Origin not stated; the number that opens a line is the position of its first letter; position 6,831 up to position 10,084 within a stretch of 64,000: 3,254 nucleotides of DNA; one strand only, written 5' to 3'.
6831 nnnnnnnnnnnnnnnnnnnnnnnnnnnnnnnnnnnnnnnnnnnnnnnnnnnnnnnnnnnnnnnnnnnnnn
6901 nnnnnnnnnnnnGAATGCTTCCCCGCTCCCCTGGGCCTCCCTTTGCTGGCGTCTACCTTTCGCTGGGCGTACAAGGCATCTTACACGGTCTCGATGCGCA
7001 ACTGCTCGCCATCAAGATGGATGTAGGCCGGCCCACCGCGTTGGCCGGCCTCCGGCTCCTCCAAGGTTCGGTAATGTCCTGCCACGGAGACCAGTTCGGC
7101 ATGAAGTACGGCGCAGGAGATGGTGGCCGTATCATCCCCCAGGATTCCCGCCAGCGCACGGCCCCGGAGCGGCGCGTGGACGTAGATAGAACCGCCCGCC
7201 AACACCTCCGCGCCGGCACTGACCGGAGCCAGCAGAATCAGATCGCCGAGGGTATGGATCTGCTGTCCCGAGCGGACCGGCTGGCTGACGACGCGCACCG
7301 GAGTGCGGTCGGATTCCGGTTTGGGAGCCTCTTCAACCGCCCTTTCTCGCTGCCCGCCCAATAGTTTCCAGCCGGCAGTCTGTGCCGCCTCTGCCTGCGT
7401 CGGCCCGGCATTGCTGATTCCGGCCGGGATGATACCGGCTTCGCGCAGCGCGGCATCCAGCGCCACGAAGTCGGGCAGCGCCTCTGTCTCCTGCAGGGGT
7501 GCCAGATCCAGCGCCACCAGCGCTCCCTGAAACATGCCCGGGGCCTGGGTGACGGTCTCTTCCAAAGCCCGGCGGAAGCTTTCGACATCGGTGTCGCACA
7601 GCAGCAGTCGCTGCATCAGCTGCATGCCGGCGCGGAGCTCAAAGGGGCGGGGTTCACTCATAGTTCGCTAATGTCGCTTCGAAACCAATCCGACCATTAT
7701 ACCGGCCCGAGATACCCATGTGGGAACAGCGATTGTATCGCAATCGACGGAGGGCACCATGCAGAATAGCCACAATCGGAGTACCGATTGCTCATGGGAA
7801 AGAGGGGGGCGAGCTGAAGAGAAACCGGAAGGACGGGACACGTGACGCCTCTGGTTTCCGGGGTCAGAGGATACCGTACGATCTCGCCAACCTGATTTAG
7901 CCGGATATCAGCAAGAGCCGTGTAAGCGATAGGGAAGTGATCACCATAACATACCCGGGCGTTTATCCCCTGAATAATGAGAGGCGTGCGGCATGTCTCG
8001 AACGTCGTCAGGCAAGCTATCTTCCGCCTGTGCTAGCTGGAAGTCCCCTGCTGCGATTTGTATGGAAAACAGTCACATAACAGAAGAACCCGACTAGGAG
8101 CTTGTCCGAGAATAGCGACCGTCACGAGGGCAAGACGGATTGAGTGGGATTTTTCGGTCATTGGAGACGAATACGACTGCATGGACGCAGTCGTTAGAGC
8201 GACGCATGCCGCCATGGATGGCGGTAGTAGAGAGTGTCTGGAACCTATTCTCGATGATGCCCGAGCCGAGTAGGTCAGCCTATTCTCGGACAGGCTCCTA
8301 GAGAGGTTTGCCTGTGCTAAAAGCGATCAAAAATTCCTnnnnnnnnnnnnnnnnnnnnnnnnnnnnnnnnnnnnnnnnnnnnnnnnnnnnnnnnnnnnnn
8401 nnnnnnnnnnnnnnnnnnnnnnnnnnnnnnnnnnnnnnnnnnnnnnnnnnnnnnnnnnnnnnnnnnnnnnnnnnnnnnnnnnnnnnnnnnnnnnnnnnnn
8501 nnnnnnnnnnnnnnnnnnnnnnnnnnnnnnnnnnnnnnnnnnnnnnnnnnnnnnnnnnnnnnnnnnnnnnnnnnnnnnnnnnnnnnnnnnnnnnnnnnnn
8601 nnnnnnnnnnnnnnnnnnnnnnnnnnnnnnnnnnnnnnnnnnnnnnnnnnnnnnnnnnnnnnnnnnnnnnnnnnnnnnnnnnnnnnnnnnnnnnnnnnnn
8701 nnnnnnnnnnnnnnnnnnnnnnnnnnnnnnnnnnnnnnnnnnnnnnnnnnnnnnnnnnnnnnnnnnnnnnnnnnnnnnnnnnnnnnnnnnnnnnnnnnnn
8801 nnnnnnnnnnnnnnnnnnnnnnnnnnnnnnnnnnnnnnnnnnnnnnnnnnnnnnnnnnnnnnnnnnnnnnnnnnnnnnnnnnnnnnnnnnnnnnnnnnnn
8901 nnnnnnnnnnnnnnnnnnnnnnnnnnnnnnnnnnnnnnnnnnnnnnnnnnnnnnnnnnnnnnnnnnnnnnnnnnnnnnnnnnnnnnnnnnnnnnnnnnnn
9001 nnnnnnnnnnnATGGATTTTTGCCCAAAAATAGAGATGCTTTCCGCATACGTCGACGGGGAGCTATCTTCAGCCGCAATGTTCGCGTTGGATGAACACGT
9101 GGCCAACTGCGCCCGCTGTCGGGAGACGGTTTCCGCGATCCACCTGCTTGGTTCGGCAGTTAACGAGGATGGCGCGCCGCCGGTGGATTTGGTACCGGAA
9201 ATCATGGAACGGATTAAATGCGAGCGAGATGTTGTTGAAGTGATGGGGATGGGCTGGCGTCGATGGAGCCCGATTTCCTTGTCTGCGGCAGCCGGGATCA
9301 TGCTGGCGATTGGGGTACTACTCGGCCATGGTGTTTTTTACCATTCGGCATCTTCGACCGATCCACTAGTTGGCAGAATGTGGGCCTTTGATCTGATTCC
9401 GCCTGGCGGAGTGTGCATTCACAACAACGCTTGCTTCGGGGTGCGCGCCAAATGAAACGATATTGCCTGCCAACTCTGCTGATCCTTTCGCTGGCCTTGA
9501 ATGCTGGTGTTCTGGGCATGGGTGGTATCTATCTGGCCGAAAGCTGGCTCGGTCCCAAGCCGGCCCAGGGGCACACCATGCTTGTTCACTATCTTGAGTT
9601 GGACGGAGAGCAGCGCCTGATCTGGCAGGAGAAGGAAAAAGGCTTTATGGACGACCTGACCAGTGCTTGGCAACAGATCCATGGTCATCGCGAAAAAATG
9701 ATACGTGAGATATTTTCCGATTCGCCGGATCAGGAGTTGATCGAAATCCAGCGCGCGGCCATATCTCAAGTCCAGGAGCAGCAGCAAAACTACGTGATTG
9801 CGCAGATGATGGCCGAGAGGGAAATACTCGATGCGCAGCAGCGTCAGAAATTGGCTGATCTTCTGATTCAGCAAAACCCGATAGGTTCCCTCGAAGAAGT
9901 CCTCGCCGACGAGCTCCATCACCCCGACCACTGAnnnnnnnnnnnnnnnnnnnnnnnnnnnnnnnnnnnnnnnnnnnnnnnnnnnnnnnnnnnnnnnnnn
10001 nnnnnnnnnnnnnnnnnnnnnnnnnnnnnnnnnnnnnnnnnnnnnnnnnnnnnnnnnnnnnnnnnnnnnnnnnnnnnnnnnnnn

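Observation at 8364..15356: Candidate undescribed system: an ECF-controlled, porin-equipped second Sox module (sigma/anti-sigma/periplasmic sensor, porin, cyt c', SoxYZ, SoxXA)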

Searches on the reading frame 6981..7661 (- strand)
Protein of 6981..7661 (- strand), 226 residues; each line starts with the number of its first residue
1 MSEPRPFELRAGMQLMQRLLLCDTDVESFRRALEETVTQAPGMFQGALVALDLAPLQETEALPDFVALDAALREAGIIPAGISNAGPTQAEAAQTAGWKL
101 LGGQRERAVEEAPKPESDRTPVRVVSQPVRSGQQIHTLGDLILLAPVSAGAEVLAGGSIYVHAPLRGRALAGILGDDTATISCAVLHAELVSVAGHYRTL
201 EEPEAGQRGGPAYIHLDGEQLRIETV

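Call 75: search_protein_families(library=pfam, proteins=[window:6981-7661:-], max_evalue=0.0001)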
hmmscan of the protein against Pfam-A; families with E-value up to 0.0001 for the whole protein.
window:6981-7661:- (226 aa): 2 families
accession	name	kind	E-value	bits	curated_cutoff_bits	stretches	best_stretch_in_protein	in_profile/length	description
PF03775.22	MinC_C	-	2.2e-26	92.3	33.2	1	124-224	1-102/102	Septum formation inhibitor MinC, C-terminal domain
PF05209.18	MinC_N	-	2e-12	47.4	27.3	1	7-79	1-71/71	Septum formation inhibitor MinC, N-terminal domain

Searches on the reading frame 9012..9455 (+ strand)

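Call 3: search_protein_families(library=pfam, proteins=[window:9012-9455:+], max_evalue=0.01)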
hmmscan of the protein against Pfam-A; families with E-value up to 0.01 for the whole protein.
window:9012-9455:+ (147 aa): 3 families
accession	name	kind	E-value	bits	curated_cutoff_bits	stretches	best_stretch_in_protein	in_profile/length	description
PF13490.11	zf-HC2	-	1.2e-09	38.5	22.2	1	8-37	6-35/35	Putative zinc-finger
PF03872.18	RseA_N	-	7.8e-05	23.6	24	1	8-73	4-68/87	Anti sigma-E protein RseA, N-terminal domain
PF09152.16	DUF1937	-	0.00076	20.5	23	0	69-125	28-70/116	Domain of unknown function (DUF1937)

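Call 4: search_protein_families(library=ncbifam, proteins=[window:9012-9455:+], max_evalue=0.01)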
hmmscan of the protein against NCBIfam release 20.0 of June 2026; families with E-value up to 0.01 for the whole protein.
window:9012-9455:+ (147 aa): 5 families
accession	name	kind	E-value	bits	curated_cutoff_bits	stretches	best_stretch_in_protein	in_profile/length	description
NF052375.1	antisigma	equivalog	1e-07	32.2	100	1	10-106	2-105/217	anti-sigma factor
TIGR02451.1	anti_sig_ChrR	subfamily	2.5e-05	24.2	124.5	1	5-68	3-65/216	ChrR family anti-sigma-E factor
TIGR03988.1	antisig_RsrA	equivalog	4.6e-05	23.4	62.5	1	8-69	7-71/77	mycothiol system anti-sigma-R factor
NF052368.1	antisigmaE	subfamily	0.0018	18.1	50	1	8-38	9-39/48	anti-sigma factor family protein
NF041468.1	anti_sig_RseA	equivalog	0.0065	16.6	165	1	7-44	41-78/135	anti-sigma E factor RseA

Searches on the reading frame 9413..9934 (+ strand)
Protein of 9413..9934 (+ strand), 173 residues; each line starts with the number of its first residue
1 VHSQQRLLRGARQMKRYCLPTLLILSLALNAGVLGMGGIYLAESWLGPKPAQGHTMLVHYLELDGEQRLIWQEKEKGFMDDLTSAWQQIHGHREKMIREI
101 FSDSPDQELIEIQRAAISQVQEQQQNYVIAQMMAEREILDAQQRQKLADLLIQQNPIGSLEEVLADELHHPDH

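Call 3: search_protein_families(library=pfam, proteins=[window:9413-9934:+], max_evalue=0.01)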
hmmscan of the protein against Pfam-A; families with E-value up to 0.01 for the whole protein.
window:9413-9934:+ (173 aa): 1 family
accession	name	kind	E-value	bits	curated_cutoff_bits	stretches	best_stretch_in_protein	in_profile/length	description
PF13801.11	Metal_resist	-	3.3e-19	69.7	29.2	1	25-146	1-125/125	Heavy-metal resistance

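Call 4: search_protein_families(library=ncbifam, proteins=[window:9413-9934:+], max_evalue=0.01)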
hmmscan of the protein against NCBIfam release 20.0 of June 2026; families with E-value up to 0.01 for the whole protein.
window:9413-9934:+ (173 aa): 1 family
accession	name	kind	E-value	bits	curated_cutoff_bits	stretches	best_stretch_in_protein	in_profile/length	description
TIGR00508.1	bioA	equivalog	0.005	15.5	405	1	64-101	19-56/419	adenosylmethionine--8-amino-7-oxononanoate transaminase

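Call 59: search_solved_structures(query=A3, max_evalue=1)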
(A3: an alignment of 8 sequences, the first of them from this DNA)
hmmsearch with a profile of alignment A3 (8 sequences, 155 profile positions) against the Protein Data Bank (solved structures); distinct sequences matched with E-value up to 1: 7.
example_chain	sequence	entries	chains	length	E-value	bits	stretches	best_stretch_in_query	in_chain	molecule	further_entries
4clv_A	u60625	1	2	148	0.0012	22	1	18-145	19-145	NICKEL-COBALT-CADMIUM RESISTANCE PROTEIN NCCX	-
5ihf_A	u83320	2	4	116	0.028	17.5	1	42-139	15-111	VirG-like protein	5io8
3zg1_A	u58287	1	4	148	0.035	17.2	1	12-144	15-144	NICKEL AND COBALT RESISTANCE PROTEIN CNRR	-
1kil_E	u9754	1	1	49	0.11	15.6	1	90-134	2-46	Complexin I SNARE-complex binding region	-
4wwb_A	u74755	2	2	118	0.43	13.6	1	41-145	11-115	Nickel and cobalt resistance protein CnrR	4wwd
2y39_A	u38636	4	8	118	0.68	13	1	41-144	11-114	NICKEL AND COBALT RESISTANCE PROTEIN CNRR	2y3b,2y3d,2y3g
4wwf_A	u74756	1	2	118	0.75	12.9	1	41-144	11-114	Nickel and cobalt resistance protein CnrR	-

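Call 60: search_solved_structures(query=A3, max_evalue=0.05, show_alignments=3)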
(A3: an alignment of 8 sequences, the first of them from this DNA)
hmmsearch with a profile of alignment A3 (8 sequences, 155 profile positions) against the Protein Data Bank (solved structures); distinct sequences matched with E-value up to 0.05: 3.
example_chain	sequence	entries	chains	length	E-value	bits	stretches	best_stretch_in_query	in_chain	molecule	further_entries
4clv_A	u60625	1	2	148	0.0012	22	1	18-145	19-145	NICKEL-COBALT-CADMIUM RESISTANCE PROTEIN NCCX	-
5ihf_A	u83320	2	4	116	0.028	17.5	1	42-139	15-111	VirG-like protein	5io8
3zg1_A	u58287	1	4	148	0.035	17.2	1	12-144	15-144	NICKEL AND COBALT RESISTANCE PROTEIN CNRR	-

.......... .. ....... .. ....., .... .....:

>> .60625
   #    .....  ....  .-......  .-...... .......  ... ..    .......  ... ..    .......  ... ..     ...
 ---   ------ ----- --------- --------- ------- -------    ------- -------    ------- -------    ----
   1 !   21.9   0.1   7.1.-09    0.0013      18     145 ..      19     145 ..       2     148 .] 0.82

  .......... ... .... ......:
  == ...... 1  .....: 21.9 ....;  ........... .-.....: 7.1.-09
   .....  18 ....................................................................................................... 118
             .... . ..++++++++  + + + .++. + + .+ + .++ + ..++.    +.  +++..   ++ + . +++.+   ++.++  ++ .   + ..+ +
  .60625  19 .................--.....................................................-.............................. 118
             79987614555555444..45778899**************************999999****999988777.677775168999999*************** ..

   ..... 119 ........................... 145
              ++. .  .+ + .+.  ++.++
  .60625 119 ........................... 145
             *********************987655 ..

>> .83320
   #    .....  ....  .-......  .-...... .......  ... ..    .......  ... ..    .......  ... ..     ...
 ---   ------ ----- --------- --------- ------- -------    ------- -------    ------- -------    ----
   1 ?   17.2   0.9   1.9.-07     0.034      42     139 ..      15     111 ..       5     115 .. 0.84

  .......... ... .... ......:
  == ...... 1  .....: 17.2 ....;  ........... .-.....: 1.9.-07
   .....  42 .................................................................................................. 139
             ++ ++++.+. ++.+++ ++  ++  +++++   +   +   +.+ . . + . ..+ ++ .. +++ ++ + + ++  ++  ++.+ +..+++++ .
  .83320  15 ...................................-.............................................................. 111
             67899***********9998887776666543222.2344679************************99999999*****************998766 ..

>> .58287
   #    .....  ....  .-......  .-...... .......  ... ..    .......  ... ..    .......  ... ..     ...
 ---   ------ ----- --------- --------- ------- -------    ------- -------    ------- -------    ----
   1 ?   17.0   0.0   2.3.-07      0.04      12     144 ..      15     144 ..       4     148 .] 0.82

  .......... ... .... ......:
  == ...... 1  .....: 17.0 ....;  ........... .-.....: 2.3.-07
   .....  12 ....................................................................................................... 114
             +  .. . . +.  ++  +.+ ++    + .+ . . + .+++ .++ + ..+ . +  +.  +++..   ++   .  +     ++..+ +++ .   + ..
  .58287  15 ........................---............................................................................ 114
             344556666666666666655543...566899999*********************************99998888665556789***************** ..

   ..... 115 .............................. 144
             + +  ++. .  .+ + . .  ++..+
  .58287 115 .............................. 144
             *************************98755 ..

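Call 61: find_related_loci(query=A3, collection=metagenome_contigs, flank=8000)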
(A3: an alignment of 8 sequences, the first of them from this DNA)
Query A3 (160 aa) in metagenome_contigs; peptide patterns used: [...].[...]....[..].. (x = any residue, [..] = any of these).
251 stretches matched a pattern; 34 encode a relative of the query (tblastn E <= 1e-3); 34 distinct loci.
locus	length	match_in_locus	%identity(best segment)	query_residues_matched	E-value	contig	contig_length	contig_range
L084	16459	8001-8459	53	1-151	1e-44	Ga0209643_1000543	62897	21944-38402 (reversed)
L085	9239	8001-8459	53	1-151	2e-44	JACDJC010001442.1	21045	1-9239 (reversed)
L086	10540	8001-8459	50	1-151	5e-39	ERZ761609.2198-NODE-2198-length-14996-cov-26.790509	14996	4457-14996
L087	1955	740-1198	48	1-151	8e-39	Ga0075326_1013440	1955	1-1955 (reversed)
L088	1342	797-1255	50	1-151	1e-38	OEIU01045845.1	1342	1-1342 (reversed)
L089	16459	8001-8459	49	1-151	2e-37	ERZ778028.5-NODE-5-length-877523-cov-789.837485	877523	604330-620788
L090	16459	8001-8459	48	1-151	4e-37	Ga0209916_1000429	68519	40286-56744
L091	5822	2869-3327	48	1-151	5e-37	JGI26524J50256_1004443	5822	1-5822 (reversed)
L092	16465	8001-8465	45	1-154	8e-35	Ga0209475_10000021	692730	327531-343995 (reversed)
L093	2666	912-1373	47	1-151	1e-33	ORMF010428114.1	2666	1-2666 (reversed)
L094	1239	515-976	47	1-151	2e-34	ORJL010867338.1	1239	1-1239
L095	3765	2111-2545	48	10-151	2e-33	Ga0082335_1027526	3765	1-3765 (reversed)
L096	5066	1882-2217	52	40-151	2e-32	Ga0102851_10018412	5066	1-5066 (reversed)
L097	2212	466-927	49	1-151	2e-32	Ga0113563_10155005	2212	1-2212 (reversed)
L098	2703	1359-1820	47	1-151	2e-31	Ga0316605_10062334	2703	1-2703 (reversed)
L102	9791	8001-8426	46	1-141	6e-31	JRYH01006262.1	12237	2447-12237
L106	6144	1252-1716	42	1-154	2e-29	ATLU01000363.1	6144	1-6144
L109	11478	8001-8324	54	44-151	1e-28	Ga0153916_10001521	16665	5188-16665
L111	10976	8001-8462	46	1-151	1e-27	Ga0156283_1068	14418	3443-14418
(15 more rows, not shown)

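Call 65: search_protein_families(library=pfam, proteins=[L109:8444-9070:+, L109:9089-9673:+, L102:8529-9116:+, L111:9439-10149:+, L106:3397-4554:+, L106:3039-3353:+, L106:4573-4905:+], max_evalue=0.01)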
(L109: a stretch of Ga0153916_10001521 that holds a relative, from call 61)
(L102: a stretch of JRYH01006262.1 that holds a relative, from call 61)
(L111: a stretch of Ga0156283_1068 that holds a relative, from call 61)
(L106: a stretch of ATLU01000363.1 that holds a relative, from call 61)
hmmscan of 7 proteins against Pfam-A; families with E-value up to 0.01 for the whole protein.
L109:8444-9070:+ (208 aa): 1 family
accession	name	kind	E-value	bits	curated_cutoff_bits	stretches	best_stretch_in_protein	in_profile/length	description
PF20046.4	DUF6448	-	2.2e-60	203.3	27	1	35-181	1-147/147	Family of unknown function (DUF6448)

L109:9089-9673:+ (194 aa): 1 family
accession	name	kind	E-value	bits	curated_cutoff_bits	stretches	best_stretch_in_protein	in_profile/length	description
PF01814.28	Hemerythrin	-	2.1e-11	44.8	25.3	1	10-144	2-127/127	Hemerythrin HHE cation binding domain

L102:8529-9116:+ (195 aa): 0 families

L111:9439-10149:+ (236 aa): 1 family
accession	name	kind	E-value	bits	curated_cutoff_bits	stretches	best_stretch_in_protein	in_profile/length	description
PF20046.4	DUF6448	-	2.9e-61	206.2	27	1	65-212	1-147/147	Family of unknown function (DUF6448)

L106:3397-4554:+ (385 aa): 3 families
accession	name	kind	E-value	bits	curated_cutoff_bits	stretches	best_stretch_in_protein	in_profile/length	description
PF13795.12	HupE_UreJ_2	-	4.4e-52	176.3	24.5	1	45-197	1-155/156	HupE / UreJ protein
PF04955.18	HupE_UreJ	-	0.0022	17.9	23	1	17-199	3-162/179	HupE / UreJ protein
PF16040.10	APD1-4_N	-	0.0049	17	27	0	256-291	19-54/71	E3 ubiquitin-protein ligase APD1-4, N-terminal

L106:3039-3353:+ (104 aa): 2 families
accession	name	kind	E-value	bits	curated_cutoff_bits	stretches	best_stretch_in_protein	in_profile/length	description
PF11582.13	DUF3240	-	5.8e-12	46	21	1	5-104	6-101/102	Protein of unknown function (DUF3240)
PF00543.27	P-II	-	4e-05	24.3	25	1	3-89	1-83/102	Nitrogen regulatory protein P-II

L106:4573-4905:+ (110 aa): 1 family
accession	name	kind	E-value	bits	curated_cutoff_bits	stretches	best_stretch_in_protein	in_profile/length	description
PF20098.4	DUF6488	-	1.3e-23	83.4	27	1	1-109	1-109/110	Family of unknown function (DUF6488)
